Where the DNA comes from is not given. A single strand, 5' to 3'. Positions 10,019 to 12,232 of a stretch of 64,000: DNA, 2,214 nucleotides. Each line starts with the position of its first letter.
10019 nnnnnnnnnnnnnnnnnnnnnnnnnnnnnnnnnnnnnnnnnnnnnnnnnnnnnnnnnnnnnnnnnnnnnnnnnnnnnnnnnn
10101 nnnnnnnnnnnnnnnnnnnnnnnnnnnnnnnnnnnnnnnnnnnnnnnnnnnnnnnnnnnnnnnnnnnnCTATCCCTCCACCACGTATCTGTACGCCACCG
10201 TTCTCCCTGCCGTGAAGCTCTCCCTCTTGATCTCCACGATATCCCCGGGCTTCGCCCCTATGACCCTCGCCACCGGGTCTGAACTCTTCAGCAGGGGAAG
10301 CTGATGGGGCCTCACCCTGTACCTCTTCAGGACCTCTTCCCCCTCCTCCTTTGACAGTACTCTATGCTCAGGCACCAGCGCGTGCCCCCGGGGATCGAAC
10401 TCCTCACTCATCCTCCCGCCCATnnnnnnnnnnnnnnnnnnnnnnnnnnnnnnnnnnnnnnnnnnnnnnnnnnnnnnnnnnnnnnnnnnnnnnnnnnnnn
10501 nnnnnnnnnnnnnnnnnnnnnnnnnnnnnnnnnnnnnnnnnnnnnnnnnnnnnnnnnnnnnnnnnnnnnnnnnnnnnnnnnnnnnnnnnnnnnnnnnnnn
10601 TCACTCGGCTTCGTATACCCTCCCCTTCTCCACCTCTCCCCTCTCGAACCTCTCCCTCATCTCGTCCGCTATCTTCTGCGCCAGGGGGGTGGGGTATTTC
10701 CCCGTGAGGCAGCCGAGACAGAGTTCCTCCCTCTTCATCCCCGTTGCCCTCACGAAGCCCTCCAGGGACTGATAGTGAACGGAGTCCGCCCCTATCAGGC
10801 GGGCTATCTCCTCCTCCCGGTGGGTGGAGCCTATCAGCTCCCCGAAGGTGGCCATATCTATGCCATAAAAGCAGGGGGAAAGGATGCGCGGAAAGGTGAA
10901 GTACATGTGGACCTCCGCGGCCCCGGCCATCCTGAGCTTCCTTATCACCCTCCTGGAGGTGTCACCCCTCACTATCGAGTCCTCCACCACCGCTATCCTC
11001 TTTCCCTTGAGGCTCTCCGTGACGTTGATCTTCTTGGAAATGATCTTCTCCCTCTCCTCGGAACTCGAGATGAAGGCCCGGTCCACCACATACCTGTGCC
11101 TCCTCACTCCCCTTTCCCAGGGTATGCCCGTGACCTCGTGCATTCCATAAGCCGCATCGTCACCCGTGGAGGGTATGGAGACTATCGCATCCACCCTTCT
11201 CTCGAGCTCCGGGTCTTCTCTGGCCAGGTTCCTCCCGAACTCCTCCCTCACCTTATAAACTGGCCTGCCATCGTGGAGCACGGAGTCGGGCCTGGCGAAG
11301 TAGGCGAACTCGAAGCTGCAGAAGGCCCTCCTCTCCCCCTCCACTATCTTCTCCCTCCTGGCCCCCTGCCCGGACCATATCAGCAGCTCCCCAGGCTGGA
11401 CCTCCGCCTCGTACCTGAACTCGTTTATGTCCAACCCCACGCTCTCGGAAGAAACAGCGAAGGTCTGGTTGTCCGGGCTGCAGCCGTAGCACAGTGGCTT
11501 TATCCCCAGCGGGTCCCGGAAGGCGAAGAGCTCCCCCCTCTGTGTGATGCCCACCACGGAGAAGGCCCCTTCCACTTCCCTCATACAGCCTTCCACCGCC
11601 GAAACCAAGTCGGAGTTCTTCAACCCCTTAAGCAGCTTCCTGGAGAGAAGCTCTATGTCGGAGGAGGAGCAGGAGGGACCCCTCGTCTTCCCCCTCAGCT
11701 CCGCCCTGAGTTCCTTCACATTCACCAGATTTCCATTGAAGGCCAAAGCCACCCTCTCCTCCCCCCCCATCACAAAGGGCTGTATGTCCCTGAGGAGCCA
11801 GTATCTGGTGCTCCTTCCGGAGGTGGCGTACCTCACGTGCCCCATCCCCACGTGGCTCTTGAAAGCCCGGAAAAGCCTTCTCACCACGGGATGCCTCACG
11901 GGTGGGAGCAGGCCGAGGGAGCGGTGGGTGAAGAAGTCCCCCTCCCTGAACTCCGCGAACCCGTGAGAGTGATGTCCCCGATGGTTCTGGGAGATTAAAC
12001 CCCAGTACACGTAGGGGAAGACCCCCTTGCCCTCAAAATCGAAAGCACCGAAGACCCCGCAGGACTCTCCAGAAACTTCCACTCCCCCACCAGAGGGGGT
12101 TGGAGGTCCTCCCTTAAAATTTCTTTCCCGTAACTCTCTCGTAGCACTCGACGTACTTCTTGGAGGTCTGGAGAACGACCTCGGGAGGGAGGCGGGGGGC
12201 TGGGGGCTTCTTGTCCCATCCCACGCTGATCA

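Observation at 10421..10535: tRNA-Lys(UUU) 3' end is 1 nt from the rpoH AUG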

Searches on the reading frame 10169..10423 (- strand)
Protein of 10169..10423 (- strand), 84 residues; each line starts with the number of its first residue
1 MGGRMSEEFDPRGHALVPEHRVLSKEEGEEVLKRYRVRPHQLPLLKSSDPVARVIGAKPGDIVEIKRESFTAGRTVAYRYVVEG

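Call 4: search_protein_families(library=pfam, proteins=[window:10169-10423:-])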
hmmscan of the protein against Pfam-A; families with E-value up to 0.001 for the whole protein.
window:10169-10423:- (84 aa): 1 family
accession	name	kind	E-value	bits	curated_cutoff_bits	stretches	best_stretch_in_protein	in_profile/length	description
PF01191.24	RNA_pol_Rpb5_C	-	4.1e-29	100.6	23.5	1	12-81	4-73/73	RNA polymerase Rpb5, C-terminal domain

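Call 6: find_homologous_proteins(query=window:10169-10423:-)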
Query window:10169-10423:- (84 aa): 38 proteins with E <= 0.001 among 60 candidates.
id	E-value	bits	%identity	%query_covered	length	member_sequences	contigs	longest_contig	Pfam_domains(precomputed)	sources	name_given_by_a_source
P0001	7.1e-48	177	100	100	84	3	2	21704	PF01191.25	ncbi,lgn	ncbi:MAG: DNA-directed RNA polymerase subunit H [Candidatus Hadarchaeales archaeon]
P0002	1.6e-43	164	90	100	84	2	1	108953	PF01191.25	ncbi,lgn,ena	-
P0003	8.9e-38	145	79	100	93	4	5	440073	PF01191.25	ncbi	ncbi:MAG: DNA-directed RNA polymerase subunit H [Candidatus Hadarchaeales archaeon]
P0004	5.1e-37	143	85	95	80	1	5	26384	PF01191.25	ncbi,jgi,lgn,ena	-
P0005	6.5e-37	143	83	95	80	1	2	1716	PF01191.25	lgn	-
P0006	8.0e-35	136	78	95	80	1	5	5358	PF01191.25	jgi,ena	jgi:DNA-directed RNA polymerase subunit H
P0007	8.5e-35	136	80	95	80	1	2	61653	PF01191.25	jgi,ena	-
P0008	9.4e-35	136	81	95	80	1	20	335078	PF01191.25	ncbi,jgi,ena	jgi:DNA-directed RNA polymerase subunit H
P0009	2.5e-34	134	80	95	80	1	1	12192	PF01191.25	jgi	jgi:DNA-directed RNA polymerase subunit H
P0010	1.0e-33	132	78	95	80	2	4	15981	PF01191.25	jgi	jgi:DNA-directed RNA polymerase subunit H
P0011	9.5e-31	123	81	88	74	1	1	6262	PF01191.25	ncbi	ncbi:MAG: DNA-directed RNA polymerase subunit H, partial [Hadesarchaea archaeon]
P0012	4.6e-26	108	66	94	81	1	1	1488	PF01191.25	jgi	jgi:DNA-directed RNA polymerase subunit H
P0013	8.7e-26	107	70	92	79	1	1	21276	PF01191.25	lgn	-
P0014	9.6e-25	104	60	95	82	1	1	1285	PF01191.25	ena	-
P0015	3.3e-23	99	64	90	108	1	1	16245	PF01191.25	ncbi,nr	ncbi:MAG TPA: DNA-directed RNA polymerase subunit H [Candidatus Bathyarchaeota archaeon]|nr:DNA-dire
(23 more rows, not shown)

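Call 8: find_related_loci(query=A1, collection=genome_contigs, flank=2500)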
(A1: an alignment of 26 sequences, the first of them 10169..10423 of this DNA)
Query A1 (84 aa) in genome_contigs; peptide patterns used: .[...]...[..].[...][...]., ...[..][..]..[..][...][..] (x = any residue, [..] = any of these).
600 stretches matched a pattern (row limit reached: there are more); 419 encode a relative of the query (tblastn E <= 1e-3); the best 80 are kept; 80 distinct loci.
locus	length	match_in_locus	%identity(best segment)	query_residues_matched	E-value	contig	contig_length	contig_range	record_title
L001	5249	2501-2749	60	1-83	4e-33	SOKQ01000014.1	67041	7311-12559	MAG: Hadesarchaea archaeon isolate E44_bin86 NODE_77_length_67041_cov_9.813543, whole genome shotgun sequence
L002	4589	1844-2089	62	2-83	3e-31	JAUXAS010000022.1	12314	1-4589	MAG: Hadesarchaea archaeon isolate CSMAG_2768 CSMAG_2768_k141_213591_length_12314_cov_16.8515, whole genome shotgun sequ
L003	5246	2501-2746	59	2-83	5e-31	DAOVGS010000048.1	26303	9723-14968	MAG TPA_asm: Hadesarchaea archaeon isolate CSMAG_1141 CSMAG_1141_k141_5245400_length_26303_cov_6.7119, whole genome shot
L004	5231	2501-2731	64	8-84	1e-30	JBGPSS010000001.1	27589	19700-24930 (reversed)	MAG: Candidatus Hadarchaeia archaeon isolate OBJ1_062018_130_12 k141_241469_length_27589_cov_10.0000, whole genome shotg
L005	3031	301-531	62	8-84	3e-30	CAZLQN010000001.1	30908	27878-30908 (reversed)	MAG TPA_asm: Candidatus Hadarchaeota archaeon isolate binchicken_co387_32 genome assembly, contig: NODE_1035_length_3090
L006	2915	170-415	62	2-83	2e-30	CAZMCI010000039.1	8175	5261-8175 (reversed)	MAG TPA_asm: Candidatus Hadarchaeota archaeon isolate binchicken_co349_82 genome assembly, contig: NODE_3376_length_8175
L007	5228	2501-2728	66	9-84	8e-30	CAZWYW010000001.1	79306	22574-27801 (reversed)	MAG TPA_asm: uncultured Candidatus Bathyarchaeia archaeon isolate SRP141552_co1_226 genome assembly, contig: NODE_96_len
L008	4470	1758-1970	68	14-84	2e-29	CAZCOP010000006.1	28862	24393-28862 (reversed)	MAG TPA_asm: uncultured Candidatus Bathyarchaeia archaeon isolate binchicken_co80_110 genome assembly, contig: NODE_289_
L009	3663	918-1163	61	2-83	6e-29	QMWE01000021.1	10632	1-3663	MAG: Hadesarchaea archaeon isolate B75_G9 B75_Guay9_scaffold_07411, whole genome shotgun sequence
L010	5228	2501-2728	64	9-84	7e-29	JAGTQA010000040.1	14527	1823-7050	MAG: Candidatus Bathyarchaeota archaeon isolate JZ_bin_14 JZ_bin_14_NODE_1428, whole genome shotgun sequence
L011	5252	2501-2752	58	1-84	1e-28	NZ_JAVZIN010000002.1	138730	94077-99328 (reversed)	MAG: Candidatus Hadarchaeum sp. isolate DRTY-6_201901_bins_47 DRTY-6_201901_bins_47_scaffold_2, whole genome shotgun seq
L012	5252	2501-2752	56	1-84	1e-28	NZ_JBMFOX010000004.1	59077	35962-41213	MAG: Candidatus Hadarchaeum sp. isolate KM4338-48 NODE_4_length_59077_cov_4.618119, whole genome shotgun sequence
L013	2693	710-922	65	14-84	1e-28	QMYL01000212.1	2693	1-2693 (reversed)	MAG: Candidatus Bathyarchaeota archaeon isolate B17_G17 B17_Guay17_scaffold_28660, whole genome shotgun sequence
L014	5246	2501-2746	56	2-83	1e-28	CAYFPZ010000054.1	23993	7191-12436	MAG TPA_asm: Candidatus Hadarchaeota archaeon isolate ERP108616_co1_256 genome assembly, contig: k119_1230137, whole gen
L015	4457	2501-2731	64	6-82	2e-28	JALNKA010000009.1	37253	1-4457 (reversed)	MAG: Candidatus Wolframiiraptor sinensis isolate GMQP.bins.13.201907 NODE_217_length_37253_cov_24.317136, whole genome s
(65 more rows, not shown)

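Call 9: find_encoding_contigs(protein=P0003, flank=2500, max_places=4)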
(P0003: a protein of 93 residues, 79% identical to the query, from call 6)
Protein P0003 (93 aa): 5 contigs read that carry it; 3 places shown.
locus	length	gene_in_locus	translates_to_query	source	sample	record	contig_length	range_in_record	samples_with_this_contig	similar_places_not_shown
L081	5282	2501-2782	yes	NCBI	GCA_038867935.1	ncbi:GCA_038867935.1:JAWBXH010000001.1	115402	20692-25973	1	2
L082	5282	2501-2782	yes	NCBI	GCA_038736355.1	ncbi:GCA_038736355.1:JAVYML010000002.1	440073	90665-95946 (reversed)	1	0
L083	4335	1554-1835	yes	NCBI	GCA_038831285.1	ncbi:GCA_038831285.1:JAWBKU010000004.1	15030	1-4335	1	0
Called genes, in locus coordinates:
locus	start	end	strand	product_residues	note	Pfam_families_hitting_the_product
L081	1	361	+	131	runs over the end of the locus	PF10865:DUF2703, PF13192:Thioredoxin_3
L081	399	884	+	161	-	PF00731:AIRC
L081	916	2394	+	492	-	PF13522:GATase_6, PF13537:GATase_7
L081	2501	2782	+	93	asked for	PF01191:RNA_pol_Rpb5_C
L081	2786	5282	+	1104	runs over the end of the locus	PF04563:RNA_pol_Rpb2_1, PF04561:RNA_pol_Rpb2_2, PF04565:RNA_pol_Rpb2_3, PF04566:RNA_pol_Rpb2_4, PF04567:RNA_pol_Rpb2_5, PF00562:RNA_pol_Rpb2_6, PF04560:RNA_pol_Rpb2_7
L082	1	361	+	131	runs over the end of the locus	PF10865:DUF2703, PF13192:Thioredoxin_3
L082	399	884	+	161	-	PF00731:AIRC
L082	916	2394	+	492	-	PF13522:GATase_6, PF13537:GATase_7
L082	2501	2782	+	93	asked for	PF01191:RNA_pol_Rpb5_C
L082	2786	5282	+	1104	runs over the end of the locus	PF04563:RNA_pol_Rpb2_1, PF04561:RNA_pol_Rpb2_2, PF04565:RNA_pol_Rpb2_3, PF04566:RNA_pol_Rpb2_4, PF04567:RNA_pol_Rpb2_5, PF00562:RNA_pol_Rpb2_6, PF04560:RNA_pol_Rpb2_7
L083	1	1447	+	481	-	PF13522:GATase_6, PF13537:GATase_7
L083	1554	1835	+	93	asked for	PF01191:RNA_pol_Rpb5_C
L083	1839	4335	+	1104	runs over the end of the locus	PF04563:RNA_pol_Rpb2_1, PF04561:RNA_pol_Rpb2_2, PF04565:RNA_pol_Rpb2_3, PF04566:RNA_pol_Rpb2_4, PF04567:RNA_pol_Rpb2_5, PF00562:RNA_pol_Rpb2_6, PF04560:RNA_pol_Rpb2_7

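Call 10: find_encoding_contigs(protein=P0008, flank=2500, max_places=4)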
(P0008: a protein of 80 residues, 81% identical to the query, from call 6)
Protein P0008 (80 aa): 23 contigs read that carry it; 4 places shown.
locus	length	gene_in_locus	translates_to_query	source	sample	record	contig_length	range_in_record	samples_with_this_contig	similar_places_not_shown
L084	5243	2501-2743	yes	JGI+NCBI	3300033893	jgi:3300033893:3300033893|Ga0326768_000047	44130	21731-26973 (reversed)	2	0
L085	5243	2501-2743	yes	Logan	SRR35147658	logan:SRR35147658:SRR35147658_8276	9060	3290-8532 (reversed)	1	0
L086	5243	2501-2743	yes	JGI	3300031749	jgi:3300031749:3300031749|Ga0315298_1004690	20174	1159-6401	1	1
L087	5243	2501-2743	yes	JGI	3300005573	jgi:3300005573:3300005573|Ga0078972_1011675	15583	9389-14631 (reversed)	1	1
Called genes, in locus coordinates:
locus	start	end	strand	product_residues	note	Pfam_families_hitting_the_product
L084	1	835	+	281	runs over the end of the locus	PF01259:SAICAR_synt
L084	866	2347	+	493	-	PF13522:GATase_6, PF13537:GATase_7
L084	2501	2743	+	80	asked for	PF01191:RNA_pol_Rpb5_C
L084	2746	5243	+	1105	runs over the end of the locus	PF04563:RNA_pol_Rpb2_1, PF04561:RNA_pol_Rpb2_2, PF04565:RNA_pol_Rpb2_3, PF04566:RNA_pol_Rpb2_4, PF04567:RNA_pol_Rpb2_5, PF00562:RNA_pol_Rpb2_6, PF04560:RNA_pol_Rpb2_7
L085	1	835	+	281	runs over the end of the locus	PF01259:SAICAR_synt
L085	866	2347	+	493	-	PF13522:GATase_6, PF13537:GATase_7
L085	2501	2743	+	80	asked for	PF01191:RNA_pol_Rpb5_C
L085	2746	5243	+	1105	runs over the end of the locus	PF04563:RNA_pol_Rpb2_1, PF04561:RNA_pol_Rpb2_2, PF04565:RNA_pol_Rpb2_3, PF04566:RNA_pol_Rpb2_4, PF04567:RNA_pol_Rpb2_5, PF00562:RNA_pol_Rpb2_6, PF04560:RNA_pol_Rpb2_7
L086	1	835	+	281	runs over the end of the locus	PF01259:SAICAR_synt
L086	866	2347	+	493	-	PF13522:GATase_6, PF13537:GATase_7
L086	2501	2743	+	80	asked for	PF01191:RNA_pol_Rpb5_C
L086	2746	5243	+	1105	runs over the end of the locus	PF04563:RNA_pol_Rpb2_1, PF04561:RNA_pol_Rpb2_2, PF04565:RNA_pol_Rpb2_3, PF04566:RNA_pol_Rpb2_4, PF04567:RNA_pol_Rpb2_5, PF00562:RNA_pol_Rpb2_6, PF04560:RNA_pol_Rpb2_7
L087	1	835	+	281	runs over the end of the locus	PF01259:SAICAR_synt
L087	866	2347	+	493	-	PF13522:GATase_6, PF13537:GATase_7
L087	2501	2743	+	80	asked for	PF01191:RNA_pol_Rpb5_C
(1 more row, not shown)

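Call 21: find_related_loci(query=A1, collection=metagenome_contigs, flank=1200)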
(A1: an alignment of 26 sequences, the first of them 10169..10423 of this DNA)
Query A1 (84 aa) in metagenome_contigs; peptide patterns used: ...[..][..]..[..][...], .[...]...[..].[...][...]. (x = any residue, [..] = any of these).
600 stretches matched a pattern (row limit reached: there are more); 365 encode a relative of the query (tblastn E <= 1e-3); the best 80 are kept; 80 distinct loci.
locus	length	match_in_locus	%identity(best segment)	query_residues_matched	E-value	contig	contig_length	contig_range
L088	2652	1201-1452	81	1-84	6e-44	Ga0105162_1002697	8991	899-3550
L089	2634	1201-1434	86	7-84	9e-41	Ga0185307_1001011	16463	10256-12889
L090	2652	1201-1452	77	1-84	7e-40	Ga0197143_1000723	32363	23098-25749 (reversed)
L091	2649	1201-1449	61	2-84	2e-32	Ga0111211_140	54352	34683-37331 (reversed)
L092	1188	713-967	60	2-83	4e-33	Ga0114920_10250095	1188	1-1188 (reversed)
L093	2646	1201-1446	62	2-83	5e-32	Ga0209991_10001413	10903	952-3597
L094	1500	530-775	61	2-83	2e-31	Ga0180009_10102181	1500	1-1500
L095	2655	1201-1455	60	2-83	7e-31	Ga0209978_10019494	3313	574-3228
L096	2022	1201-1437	62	4-82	4e-30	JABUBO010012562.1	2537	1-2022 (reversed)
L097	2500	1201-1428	62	9-84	8e-29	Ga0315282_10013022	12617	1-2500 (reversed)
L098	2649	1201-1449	58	1-83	5e-29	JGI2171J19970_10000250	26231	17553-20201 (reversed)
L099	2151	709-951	56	4-84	3e-28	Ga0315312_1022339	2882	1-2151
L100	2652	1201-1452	56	1-84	6e-28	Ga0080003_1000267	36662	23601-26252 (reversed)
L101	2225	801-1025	61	9-83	1e-27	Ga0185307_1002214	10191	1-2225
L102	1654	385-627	57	4-84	7e-28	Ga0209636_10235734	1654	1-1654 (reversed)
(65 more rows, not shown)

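Call 22: find_encoding_contigs(protein=P0002, flank=1200, max_places=2)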
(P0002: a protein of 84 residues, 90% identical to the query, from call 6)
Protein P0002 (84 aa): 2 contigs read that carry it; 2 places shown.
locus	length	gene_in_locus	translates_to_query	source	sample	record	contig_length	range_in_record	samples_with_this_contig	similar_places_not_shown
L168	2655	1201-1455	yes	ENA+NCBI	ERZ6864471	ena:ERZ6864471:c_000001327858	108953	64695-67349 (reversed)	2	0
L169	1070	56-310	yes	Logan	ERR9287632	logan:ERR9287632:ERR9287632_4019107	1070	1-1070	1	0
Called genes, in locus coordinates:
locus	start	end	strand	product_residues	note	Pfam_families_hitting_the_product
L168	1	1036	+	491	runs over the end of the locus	PF13522:GATase_6, PF13537:GATase_7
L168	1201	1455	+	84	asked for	PF01191:RNA_pol_Rpb5_C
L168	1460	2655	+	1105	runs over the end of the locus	PF04563:RNA_pol_Rpb2_1, PF04561:RNA_pol_Rpb2_2, PF04565:RNA_pol_Rpb2_3, PF04566:RNA_pol_Rpb2_4, PF04567:RNA_pol_Rpb2_5, PF00562:RNA_pol_Rpb2_6, PF04560:RNA_pol_Rpb2_7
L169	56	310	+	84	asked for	PF01191:RNA_pol_Rpb5_C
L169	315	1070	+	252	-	?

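Call 23: find_encoding_contigs(protein=P0004, flank=1200, max_places=2)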
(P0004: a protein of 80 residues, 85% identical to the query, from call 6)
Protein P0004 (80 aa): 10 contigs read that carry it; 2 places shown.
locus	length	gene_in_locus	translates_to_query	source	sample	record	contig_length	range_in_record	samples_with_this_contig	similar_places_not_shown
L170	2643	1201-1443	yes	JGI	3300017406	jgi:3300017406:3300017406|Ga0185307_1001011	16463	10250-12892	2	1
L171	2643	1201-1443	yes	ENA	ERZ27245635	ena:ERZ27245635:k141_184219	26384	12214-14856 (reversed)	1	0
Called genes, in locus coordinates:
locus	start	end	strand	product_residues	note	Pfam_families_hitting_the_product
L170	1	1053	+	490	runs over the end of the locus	PF13522:GATase_6, PF13537:GATase_7, PF00156:Pribosyltran (weak)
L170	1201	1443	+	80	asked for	PF01191:RNA_pol_Rpb5_C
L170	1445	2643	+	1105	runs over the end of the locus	PF04563:RNA_pol_Rpb2_1, PF04561:RNA_pol_Rpb2_2, PF04565:RNA_pol_Rpb2_3, PF04566:RNA_pol_Rpb2_4, PF04567:RNA_pol_Rpb2_5, PF00562:RNA_pol_Rpb2_6, PF04560:RNA_pol_Rpb2_7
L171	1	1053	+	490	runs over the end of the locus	PF13522:GATase_6, PF13537:GATase_7, PF00156:Pribosyltran (weak)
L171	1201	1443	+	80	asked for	PF01191:RNA_pol_Rpb5_C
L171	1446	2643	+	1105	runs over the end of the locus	PF04563:RNA_pol_Rpb2_1, PF04561:RNA_pol_Rpb2_2, PF04565:RNA_pol_Rpb2_3, PF04566:RNA_pol_Rpb2_4, PF04567:RNA_pol_Rpb2_5, PF00562:RNA_pol_Rpb2_6, PF04560:RNA_pol_Rpb2_7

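Call 24: find_encoding_contigs(protein=P0006, flank=1200, max_places=2)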
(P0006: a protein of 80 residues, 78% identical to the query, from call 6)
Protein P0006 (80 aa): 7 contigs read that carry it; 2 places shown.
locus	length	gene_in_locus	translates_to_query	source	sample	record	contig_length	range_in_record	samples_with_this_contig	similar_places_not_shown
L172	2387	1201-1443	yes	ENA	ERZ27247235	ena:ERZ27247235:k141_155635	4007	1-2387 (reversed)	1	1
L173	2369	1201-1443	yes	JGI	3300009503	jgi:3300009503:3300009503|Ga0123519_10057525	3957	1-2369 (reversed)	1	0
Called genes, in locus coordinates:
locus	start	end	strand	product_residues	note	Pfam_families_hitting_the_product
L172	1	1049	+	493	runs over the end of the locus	PF13522:GATase_6, PF13537:GATase_7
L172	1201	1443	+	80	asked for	PF01191:RNA_pol_Rpb5_C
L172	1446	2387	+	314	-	?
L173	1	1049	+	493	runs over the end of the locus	PF13522:GATase_6, PF13537:GATase_7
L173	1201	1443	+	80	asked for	PF01191:RNA_pol_Rpb5_C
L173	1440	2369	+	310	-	?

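Call 25: find_encoding_contigs(protein=P0010, flank=1200, max_places=2)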
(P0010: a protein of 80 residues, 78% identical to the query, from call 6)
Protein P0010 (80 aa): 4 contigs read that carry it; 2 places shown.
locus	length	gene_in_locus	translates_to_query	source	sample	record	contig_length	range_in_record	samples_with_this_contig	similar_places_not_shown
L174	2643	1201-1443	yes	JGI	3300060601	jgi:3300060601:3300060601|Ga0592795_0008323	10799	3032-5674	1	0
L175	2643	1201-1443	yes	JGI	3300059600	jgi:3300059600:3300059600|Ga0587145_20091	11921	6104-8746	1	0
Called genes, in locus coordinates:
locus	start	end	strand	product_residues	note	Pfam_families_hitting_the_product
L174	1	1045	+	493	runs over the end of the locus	PF13522:GATase_6, PF13537:GATase_7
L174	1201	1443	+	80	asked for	PF01191:RNA_pol_Rpb5_C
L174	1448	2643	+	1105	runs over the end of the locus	PF04563:RNA_pol_Rpb2_1, PF04561:RNA_pol_Rpb2_2, PF04565:RNA_pol_Rpb2_3, PF04566:RNA_pol_Rpb2_4, PF04567:RNA_pol_Rpb2_5, PF00562:RNA_pol_Rpb2_6, PF04560:RNA_pol_Rpb2_7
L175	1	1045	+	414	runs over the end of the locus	PF13522:GATase_6, PF13537:GATase_7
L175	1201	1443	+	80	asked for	PF01191:RNA_pol_Rpb5_C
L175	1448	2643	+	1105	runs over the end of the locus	PF04563:RNA_pol_Rpb2_1, PF04561:RNA_pol_Rpb2_2, PF04565:RNA_pol_Rpb2_3, PF04566:RNA_pol_Rpb2_4, PF04567:RNA_pol_Rpb2_5, PF00562:RNA_pol_Rpb2_6, PF04560:RNA_pol_Rpb2_7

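Call 26: find_encoding_contigs(protein=P0005, flank=1200, max_places=2)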
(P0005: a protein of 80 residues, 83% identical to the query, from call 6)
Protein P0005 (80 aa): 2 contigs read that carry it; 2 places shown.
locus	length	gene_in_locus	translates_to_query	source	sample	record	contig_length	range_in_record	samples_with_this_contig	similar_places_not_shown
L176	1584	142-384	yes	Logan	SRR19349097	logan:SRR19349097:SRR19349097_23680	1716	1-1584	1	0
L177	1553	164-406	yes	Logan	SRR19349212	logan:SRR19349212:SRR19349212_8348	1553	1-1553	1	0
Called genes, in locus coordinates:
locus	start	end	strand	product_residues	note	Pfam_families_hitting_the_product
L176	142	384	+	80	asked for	PF01191:RNA_pol_Rpb5_C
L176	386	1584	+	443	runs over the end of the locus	?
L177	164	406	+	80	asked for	PF01191:RNA_pol_Rpb5_C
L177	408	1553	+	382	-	?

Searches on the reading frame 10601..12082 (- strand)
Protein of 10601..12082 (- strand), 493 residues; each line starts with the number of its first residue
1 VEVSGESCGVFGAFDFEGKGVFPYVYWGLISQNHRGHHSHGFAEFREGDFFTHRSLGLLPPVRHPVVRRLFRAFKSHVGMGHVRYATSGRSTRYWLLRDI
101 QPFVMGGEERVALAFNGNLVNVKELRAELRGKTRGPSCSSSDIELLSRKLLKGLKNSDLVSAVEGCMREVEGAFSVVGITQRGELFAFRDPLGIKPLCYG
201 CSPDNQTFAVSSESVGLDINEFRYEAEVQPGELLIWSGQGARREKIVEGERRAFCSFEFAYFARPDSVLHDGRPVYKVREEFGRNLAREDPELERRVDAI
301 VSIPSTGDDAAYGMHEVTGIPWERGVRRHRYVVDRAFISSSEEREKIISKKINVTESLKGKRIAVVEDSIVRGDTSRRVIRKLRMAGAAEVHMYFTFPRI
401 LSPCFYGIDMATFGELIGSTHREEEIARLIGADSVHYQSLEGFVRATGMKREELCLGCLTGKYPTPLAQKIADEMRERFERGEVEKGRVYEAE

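Call 4: search_protein_families(library=pfam, proteins=[window:10601-12082:-])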
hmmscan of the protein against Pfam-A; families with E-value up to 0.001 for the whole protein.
window:10601-12082:- (493 aa): 3 families
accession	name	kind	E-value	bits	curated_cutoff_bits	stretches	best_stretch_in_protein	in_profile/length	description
PF13537.11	GATase_7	-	1.2e-17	64.5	25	1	99-214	12-118/123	Glutamine amidotransferase domain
PF13522.11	GATase_6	-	1.6e-16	61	27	1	74-213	8-130/130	Glutamine amidotransferase domain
PF00156.33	Pribosyltran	-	0.00034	20.4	26.3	1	294-395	27-122/158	Phosphoribosyl transferase domain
